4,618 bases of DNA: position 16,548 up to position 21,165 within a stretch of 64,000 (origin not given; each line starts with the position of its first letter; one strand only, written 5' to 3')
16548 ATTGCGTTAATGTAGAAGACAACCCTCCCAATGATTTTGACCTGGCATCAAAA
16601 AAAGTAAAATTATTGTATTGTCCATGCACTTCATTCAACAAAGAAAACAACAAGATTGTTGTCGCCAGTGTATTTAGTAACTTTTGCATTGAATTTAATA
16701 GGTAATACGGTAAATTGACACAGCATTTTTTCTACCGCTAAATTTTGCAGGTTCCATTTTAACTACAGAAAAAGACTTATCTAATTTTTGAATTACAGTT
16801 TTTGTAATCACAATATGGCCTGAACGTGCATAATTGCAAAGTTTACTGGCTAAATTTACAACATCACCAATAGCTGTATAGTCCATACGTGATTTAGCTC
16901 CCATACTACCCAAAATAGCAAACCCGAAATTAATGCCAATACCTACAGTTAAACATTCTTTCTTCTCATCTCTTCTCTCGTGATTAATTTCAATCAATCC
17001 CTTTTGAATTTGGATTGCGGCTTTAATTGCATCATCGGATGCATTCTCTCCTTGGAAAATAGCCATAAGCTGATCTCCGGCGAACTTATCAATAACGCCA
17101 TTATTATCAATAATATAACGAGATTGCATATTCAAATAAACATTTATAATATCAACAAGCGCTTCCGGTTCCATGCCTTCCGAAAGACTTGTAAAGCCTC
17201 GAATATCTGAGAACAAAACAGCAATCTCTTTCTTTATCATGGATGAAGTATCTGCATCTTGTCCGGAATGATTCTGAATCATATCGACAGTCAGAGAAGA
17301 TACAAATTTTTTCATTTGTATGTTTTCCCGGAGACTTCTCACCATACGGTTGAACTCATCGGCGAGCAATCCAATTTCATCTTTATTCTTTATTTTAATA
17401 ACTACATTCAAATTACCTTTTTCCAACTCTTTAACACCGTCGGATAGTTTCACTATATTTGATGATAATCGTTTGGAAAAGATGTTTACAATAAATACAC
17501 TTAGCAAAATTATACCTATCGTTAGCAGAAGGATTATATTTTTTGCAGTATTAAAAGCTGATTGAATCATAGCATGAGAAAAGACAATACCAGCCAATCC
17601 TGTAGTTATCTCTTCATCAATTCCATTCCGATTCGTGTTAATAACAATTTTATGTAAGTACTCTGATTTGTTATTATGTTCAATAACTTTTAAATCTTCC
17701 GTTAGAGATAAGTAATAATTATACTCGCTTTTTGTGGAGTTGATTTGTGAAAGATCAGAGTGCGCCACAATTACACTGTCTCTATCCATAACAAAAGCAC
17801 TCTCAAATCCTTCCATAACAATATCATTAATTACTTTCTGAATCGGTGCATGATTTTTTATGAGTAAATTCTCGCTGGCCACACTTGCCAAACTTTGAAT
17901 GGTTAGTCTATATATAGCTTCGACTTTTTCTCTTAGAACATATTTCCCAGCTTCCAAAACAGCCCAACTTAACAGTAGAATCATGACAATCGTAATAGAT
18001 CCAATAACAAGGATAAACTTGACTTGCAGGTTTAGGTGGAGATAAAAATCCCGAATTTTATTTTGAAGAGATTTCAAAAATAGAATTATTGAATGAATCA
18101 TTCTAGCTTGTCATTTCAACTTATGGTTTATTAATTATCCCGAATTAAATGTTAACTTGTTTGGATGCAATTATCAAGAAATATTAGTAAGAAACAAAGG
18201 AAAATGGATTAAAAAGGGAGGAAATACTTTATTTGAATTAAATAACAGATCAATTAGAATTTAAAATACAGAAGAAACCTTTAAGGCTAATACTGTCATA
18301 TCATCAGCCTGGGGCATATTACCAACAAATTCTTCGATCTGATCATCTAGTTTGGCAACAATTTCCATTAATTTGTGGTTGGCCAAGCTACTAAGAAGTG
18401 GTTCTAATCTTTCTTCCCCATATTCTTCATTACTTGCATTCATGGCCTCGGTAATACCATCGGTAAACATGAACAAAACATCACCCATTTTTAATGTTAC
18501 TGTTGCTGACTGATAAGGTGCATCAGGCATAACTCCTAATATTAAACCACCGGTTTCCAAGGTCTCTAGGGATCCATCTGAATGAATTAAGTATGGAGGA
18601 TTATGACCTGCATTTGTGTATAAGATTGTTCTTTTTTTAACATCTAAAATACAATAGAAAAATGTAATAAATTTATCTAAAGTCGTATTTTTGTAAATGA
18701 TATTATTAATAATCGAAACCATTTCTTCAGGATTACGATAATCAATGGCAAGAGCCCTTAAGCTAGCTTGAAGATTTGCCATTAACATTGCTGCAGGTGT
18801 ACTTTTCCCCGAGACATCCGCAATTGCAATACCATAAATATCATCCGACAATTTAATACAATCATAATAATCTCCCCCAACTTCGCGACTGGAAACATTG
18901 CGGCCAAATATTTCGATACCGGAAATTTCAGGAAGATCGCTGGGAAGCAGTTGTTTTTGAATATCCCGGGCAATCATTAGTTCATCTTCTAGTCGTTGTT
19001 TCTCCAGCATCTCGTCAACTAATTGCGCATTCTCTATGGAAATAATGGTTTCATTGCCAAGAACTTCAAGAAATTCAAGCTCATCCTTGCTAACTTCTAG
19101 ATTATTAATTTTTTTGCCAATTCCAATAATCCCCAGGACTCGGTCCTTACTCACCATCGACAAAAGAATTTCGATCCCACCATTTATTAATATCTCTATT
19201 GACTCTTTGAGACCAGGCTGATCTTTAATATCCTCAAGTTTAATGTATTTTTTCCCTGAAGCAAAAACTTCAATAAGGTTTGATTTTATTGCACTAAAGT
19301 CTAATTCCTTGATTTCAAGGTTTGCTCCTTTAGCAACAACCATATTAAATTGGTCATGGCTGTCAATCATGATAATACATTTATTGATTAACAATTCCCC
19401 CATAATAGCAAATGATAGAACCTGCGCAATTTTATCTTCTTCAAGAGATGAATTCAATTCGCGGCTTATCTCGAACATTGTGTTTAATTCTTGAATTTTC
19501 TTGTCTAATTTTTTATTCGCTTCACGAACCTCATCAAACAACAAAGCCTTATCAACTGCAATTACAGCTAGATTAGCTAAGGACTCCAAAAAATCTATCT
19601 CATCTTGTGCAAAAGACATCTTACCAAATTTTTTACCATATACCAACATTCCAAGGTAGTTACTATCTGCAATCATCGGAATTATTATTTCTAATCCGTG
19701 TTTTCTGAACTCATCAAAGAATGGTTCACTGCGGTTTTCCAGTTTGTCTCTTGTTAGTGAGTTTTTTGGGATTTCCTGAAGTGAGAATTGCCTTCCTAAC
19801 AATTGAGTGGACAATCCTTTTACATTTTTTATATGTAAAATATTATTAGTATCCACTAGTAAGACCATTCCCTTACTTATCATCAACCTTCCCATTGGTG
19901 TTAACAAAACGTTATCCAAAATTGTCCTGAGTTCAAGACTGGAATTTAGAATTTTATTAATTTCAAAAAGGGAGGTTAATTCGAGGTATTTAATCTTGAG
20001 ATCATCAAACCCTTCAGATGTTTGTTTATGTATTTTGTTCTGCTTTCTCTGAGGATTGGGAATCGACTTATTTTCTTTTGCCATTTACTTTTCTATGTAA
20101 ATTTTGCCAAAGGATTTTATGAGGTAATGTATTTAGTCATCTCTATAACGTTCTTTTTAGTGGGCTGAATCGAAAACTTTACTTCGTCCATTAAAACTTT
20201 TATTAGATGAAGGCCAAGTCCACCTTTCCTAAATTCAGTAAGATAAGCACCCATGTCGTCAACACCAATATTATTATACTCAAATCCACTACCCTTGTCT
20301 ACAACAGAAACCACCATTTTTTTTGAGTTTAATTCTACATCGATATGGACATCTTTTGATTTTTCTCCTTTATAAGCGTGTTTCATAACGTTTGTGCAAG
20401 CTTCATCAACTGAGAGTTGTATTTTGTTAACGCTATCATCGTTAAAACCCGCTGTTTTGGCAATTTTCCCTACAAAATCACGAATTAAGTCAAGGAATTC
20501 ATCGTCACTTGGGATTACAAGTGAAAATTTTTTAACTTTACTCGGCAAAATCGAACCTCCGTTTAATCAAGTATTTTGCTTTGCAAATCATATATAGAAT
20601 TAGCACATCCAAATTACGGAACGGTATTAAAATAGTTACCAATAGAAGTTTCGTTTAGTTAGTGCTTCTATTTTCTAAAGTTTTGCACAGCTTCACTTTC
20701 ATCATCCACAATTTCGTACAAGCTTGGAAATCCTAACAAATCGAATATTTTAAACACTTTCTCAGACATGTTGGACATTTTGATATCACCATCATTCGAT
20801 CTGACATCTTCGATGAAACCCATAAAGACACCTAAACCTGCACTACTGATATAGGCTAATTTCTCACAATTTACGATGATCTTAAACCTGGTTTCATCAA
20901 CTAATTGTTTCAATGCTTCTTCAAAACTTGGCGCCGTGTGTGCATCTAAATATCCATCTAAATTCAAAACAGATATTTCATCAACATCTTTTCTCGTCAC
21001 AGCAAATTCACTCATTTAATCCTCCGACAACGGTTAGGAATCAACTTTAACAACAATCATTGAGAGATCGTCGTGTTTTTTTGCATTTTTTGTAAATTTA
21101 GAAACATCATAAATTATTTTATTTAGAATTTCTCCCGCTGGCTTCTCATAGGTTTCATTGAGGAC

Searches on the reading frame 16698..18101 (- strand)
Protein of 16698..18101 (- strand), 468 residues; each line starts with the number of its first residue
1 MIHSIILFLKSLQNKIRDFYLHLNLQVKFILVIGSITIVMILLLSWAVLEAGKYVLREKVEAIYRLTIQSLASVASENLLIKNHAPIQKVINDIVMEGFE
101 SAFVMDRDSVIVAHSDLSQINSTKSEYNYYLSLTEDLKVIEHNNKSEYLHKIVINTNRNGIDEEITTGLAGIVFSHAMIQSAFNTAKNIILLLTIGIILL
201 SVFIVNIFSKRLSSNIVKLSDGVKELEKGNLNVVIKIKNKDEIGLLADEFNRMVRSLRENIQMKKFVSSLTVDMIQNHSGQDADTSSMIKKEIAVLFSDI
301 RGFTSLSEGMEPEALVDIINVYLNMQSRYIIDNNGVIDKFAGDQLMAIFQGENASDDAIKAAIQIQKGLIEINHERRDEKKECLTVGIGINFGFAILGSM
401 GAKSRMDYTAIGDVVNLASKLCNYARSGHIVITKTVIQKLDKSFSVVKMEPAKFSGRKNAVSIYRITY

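Call 5: search_protein_families(library=pfam, proteins=[window:16698-18101:-], max_evalue=0.01)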
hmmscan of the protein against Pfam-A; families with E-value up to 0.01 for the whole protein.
window:16698-18101:- (468 aa): 2 families
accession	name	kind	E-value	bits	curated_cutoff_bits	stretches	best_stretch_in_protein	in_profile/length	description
PF00211.25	Guanylate_cyc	-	4.7e-22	78.9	21.9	1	290-460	6-176/183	Adenylate and Guanylate cyclase catalytic domain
PF00672.30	HAMP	-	2.4e-10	41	25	1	208-259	2-53/53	HAMP domain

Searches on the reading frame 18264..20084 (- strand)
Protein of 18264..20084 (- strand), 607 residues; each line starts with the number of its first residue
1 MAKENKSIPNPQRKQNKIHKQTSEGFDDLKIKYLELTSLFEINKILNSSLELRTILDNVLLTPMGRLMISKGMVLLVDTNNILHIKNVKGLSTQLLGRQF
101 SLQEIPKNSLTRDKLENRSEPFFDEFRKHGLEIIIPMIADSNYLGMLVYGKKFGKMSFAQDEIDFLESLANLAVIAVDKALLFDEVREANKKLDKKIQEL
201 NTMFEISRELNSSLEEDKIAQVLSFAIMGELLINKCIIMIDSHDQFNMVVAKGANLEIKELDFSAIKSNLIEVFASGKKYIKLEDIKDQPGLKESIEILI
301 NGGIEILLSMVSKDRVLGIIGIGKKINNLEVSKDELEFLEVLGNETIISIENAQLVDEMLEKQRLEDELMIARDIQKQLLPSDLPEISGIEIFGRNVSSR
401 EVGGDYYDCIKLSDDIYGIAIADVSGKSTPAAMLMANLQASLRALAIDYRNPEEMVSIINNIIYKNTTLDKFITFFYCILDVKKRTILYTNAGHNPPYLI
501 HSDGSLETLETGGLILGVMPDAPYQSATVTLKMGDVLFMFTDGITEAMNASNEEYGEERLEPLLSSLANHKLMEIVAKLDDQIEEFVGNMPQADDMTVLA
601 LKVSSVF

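Call 5: search_protein_families(library=pfam, proteins=[window:18264-20084:-], max_evalue=0.01)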
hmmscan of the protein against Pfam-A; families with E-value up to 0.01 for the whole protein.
window:18264-20084:- (607 aa): 4 families
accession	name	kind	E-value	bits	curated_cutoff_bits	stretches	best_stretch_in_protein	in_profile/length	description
PF07228.17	SpoIIE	-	2.5e-49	168.3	25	1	414-603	2-191/192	Stage II sporulation protein E (SpoIIE)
PF13492.12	GAF_3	-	3.3e-10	40.9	27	2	124-178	73-128/129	GAF domain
PF13185.12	GAF_2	-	1.8e-07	31.9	28.6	1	131-178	90-136/136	GAF domain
PF01590.32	GAF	-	0.00023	22.1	22.4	0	126-177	82-133/133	GAF domain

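Call 31: search_protein_families(library=ncbifam, proteins=[window:18264-20084:-], max_evalue=0.01)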
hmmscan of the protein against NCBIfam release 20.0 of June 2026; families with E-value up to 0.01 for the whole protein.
window:18264-20084:- (607 aa): 8 families
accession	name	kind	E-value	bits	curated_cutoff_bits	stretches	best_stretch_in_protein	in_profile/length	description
NF045505.1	RR_RssB_Pseudo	equivalog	1.2e-16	60.8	700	1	365-601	152-389/394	two-component system response regulator RssB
NF041606.1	dguan_cyc_DgcA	equivalog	1.9e-15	56.7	370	2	192-357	6-176/340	diguanylate cyclase DgcA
NF038263.1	prot_phos_SiaA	equivalog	4.8e-13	48.5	700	1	176-603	232-657/658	biofilm regulation protein phosphatase SiaA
TIGR02865.1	spore_II_E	equivalog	9.5e-12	43.8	490.8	1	401-603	565-763/764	stage II sporulation protein E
TIGR01817.1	nifA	equivalog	3.1e-10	39.5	528.85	1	35-187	3-168/534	nif-specific transcriptional activator NifA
NF047786.1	his_kin_MadS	equivalog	0.00038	19.7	500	0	103-216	100-213/434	MadS family sensor histidine kinase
NF003451.0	PRK05022.1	equivalog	0.0047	15.7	476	0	46-107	16-76/512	nitric oxide reductase transcriptional regulator NorR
NF006168.0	PRK08309.1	equivalog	0.0099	15.7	168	0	435-480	42-87/182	short chain dehydrogenase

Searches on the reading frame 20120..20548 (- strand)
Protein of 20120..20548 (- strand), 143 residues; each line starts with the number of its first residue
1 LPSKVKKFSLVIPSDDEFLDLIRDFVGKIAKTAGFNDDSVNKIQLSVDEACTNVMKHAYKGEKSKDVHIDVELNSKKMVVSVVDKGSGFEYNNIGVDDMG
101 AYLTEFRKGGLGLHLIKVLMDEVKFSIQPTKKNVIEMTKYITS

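Call 5: search_protein_families(library=pfam, proteins=[window:20120-20548:-], max_evalue=0.01)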
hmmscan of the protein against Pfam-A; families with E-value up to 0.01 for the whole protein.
window:20120-20548:- (143 aa): 2 families
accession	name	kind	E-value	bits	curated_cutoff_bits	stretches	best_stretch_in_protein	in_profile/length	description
PF13581.12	HATPase_c_2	-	4.7e-27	94.9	27.4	1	12-139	1-127/127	Histidine kinase-like ATPase domain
PF02518.31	HATPase_c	-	2.9e-06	28.1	26.4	1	42-124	5-88/111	Histidine kinase-, DNA gyrase B-, and HSP90-like ATPase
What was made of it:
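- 20117..20548 (-): RsbW/SpoIIAB-type Ser kinase (HATPase_c_2), 143 aa. call 5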

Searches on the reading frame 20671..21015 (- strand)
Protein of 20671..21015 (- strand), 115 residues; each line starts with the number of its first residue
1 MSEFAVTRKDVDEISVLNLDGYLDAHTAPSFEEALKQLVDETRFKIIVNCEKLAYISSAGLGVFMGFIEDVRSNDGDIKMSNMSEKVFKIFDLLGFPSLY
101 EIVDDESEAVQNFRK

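Call 5: search_protein_families(library=pfam, proteins=[window:20671-21015:-], max_evalue=0.01)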
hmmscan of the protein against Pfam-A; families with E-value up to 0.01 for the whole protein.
window:20671-21015:- (115 aa): 2 families
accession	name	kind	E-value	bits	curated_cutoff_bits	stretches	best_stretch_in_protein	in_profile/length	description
PF01740.26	STAS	-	9.1e-19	67.6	22.6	1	10-109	6-106/106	STAS domain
PF13466.11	STAS_2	-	2.9e-09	37.4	29.2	1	17-96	1-79/80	STAS domain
